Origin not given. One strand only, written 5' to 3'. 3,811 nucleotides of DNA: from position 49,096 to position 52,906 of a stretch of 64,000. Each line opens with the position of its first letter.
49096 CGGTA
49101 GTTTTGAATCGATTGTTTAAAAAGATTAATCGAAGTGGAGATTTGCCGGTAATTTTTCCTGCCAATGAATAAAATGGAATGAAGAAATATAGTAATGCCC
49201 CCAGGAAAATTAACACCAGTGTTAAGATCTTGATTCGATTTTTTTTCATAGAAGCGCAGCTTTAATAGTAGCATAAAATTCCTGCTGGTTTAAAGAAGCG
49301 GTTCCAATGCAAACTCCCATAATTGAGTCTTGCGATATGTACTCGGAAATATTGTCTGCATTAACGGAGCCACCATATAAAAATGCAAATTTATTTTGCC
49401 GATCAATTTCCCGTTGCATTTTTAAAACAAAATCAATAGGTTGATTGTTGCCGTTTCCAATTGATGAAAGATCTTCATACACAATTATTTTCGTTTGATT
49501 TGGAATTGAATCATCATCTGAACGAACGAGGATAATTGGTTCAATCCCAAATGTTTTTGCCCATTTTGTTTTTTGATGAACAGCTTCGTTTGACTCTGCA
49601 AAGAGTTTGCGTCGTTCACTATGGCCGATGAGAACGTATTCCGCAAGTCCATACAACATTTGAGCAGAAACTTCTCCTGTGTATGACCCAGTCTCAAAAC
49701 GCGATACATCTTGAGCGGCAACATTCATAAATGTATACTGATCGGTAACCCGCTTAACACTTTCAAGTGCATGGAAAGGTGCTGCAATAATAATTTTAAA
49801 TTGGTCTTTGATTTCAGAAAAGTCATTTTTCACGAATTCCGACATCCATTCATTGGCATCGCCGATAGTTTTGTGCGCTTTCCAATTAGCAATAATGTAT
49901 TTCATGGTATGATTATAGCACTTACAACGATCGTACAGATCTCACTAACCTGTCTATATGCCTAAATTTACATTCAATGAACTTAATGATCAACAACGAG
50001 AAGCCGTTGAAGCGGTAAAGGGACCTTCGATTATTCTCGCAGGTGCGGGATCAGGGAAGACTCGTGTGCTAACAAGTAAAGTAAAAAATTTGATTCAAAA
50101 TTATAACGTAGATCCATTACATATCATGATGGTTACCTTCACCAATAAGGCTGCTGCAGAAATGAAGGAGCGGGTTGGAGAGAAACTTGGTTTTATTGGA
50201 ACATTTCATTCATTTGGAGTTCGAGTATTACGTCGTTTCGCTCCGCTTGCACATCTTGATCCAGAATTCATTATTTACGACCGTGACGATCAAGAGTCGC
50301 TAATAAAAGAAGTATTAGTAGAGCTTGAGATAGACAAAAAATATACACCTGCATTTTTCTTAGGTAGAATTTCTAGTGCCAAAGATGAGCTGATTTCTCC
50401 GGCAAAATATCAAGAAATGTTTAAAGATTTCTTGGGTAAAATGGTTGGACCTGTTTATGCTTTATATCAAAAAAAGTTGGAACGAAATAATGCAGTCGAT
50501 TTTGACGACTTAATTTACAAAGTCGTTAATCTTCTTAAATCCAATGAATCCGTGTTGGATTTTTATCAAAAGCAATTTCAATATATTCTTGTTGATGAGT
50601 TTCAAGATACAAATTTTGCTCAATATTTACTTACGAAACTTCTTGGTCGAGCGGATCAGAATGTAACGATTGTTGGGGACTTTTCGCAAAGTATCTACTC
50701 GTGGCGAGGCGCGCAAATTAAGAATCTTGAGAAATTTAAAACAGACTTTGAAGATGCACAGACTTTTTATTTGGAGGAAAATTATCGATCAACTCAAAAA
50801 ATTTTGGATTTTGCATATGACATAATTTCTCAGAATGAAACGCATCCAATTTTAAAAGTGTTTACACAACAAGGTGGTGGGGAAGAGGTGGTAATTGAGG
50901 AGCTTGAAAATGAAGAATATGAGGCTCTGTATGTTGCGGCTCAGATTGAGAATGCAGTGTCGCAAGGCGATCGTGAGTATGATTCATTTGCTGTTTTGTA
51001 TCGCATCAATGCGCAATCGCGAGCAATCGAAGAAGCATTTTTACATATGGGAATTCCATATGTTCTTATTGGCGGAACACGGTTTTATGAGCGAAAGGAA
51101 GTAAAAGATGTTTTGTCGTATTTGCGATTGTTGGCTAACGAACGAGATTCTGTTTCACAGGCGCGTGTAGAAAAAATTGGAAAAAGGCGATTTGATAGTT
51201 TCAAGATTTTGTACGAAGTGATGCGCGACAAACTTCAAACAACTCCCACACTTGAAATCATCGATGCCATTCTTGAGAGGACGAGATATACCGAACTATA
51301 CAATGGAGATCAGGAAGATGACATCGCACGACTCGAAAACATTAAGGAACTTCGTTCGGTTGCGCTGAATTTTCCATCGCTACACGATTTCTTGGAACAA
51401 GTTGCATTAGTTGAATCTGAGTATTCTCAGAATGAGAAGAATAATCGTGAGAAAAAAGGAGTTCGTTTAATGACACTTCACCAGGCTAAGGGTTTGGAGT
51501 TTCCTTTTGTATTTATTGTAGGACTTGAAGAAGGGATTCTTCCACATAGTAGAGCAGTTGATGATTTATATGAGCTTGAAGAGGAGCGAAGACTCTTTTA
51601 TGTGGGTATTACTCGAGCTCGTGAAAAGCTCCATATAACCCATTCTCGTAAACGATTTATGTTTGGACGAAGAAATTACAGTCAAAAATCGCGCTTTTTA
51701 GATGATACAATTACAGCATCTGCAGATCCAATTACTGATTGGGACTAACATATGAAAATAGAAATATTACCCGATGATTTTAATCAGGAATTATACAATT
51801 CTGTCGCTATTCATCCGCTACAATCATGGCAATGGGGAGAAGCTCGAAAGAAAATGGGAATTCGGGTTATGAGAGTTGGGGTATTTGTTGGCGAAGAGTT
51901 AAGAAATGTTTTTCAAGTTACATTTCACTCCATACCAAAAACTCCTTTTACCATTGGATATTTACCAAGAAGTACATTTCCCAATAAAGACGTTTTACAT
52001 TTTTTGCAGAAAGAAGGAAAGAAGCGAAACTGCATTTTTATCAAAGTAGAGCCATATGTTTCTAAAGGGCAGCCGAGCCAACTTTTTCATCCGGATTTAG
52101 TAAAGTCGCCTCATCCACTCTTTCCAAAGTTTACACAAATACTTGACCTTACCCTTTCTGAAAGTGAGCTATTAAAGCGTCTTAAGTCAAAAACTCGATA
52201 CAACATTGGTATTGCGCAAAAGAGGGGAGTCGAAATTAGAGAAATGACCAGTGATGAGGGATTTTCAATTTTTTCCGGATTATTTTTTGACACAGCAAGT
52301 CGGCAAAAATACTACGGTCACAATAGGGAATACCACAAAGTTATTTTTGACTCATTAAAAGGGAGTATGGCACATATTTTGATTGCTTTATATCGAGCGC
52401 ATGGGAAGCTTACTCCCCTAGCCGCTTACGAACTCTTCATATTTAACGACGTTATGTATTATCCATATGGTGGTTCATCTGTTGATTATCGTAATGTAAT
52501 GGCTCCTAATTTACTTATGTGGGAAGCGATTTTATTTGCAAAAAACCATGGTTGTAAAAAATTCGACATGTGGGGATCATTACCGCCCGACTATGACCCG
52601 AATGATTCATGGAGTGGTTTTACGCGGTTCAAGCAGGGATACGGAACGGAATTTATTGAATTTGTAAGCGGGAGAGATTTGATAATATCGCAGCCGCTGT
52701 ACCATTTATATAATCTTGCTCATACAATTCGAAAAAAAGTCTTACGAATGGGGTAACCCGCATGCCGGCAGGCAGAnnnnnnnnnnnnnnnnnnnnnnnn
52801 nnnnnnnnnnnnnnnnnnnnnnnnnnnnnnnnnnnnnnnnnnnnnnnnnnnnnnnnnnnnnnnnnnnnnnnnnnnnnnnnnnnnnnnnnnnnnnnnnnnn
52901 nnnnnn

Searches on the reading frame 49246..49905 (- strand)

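Call 55: search_protein_families(library=pfam, proteins=[window:49246-49905:-], max_evalue=0.001)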
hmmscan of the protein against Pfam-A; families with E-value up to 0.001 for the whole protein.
window:49246-49905:- (219 aa): 1 family
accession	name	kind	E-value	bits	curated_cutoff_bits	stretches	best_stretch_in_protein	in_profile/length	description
PF00121.24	TIM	-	2.4e-44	152.2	20.1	2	3-125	2-121/245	Triosephosphate isomerase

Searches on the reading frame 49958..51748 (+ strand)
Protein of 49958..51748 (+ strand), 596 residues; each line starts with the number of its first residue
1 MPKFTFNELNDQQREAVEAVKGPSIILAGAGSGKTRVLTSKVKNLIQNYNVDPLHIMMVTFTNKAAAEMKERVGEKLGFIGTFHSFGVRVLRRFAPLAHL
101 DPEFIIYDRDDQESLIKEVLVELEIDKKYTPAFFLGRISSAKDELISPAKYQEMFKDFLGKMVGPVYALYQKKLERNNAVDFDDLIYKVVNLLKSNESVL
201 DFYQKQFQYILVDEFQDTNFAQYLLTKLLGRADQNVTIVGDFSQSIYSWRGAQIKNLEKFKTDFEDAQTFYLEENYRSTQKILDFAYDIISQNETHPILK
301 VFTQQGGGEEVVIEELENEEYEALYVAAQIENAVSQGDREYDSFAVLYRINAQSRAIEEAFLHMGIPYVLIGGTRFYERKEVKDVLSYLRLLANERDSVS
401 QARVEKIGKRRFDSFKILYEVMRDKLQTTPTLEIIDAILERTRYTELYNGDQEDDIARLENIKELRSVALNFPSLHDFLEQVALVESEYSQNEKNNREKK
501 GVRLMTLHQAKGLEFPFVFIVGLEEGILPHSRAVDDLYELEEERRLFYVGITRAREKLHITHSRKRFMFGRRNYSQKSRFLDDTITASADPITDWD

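Call 9: search_protein_families(library=pfam, proteins=[window:49958-51748:+], max_evalue=0.0001)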
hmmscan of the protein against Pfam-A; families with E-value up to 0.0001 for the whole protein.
window:49958-51748:+ (596 aa): 6 families
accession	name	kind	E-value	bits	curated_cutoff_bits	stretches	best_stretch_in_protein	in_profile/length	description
PF00580.27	UvrD-helicase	-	1.4e-82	277.9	23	1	9-264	1-270/271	UvrD/REP helicase N-terminal domain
PF13361.12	UvrD_C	-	8.4e-66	223.2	25.6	2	271-415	2-150/350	UvrD-like helicase C-terminal domain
PF13245.12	AAA_19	-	3.7e-23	82.6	25.1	1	13-248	1-132/134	AAA domain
PF13538.12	UvrD_C_2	-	2.2e-12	47.1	27.4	1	502-560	2-51/52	UvrD-like helicase C-terminal domain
PF01443.25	Viral_helicase1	-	4e-10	40.3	21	0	489-560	164-226/228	Viral superfamily 1 RNA helicase core domain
PF13604.12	AAA_30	-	5.9e-08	33.1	27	1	8-74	1-67/191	AAA domain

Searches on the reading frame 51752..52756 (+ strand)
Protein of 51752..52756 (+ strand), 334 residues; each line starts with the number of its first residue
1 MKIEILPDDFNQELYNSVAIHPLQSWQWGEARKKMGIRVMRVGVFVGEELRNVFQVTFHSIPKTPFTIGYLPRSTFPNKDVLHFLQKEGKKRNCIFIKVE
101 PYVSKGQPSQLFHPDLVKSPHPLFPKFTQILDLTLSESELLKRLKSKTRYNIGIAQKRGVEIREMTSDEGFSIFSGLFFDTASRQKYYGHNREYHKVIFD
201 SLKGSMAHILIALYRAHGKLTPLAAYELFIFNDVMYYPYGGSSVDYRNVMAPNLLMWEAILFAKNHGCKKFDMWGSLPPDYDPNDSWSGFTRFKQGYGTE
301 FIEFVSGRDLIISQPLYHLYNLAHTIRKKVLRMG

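Call 9: search_protein_families(library=pfam, proteins=[window:51752-52756:+], max_evalue=0.0001)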
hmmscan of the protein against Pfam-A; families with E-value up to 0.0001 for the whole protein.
window:51752-52756:+ (334 aa): 2 families
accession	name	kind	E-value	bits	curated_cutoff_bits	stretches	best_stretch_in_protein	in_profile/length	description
PF02388.22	FemAB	-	2.6e-38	132.4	24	3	216-324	301-405/406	FemAB family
PF13480.13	Acetyltransf_6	-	3.1e-09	37.6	22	1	147-275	2-136/143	Acetyltransferase (GNAT) domain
